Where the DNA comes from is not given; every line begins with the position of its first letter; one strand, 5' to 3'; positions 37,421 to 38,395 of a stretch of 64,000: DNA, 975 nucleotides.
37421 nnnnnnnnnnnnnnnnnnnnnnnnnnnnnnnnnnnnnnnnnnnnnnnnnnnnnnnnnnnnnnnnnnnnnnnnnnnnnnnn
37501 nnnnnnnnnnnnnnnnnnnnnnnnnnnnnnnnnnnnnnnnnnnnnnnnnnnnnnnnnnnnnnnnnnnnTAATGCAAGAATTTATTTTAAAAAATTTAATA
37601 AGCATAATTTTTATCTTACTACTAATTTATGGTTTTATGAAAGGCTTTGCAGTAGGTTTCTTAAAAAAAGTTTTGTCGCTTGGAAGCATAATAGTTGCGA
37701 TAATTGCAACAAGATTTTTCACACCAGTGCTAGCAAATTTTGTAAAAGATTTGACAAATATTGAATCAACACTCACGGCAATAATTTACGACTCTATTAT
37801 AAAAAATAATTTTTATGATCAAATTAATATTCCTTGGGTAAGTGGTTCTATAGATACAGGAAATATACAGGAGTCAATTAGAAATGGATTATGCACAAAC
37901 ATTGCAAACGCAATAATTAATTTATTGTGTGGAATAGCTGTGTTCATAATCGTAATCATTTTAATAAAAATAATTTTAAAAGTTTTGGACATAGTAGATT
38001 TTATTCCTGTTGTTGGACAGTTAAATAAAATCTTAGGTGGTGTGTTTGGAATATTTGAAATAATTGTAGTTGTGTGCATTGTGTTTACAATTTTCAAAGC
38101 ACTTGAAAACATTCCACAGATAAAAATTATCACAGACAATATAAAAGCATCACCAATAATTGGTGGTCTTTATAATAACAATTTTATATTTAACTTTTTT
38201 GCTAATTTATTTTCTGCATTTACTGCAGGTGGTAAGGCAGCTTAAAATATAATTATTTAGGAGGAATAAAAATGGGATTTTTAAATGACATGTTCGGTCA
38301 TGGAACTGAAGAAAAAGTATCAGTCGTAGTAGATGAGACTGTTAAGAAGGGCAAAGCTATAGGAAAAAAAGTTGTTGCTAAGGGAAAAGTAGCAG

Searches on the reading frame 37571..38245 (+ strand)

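Call 54: search_protein_families(library=pfam, proteins=[window:37571-38245:+], max_evalue=0.00001)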
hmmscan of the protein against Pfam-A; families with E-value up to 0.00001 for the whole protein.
window:37571-38245:+ (224 aa): 1 family
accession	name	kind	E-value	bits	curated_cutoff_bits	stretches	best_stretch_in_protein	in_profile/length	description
PF02674.22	Colicin_V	-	1.8e-16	60.8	29.3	1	10-184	1-126/144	Colicin V production protein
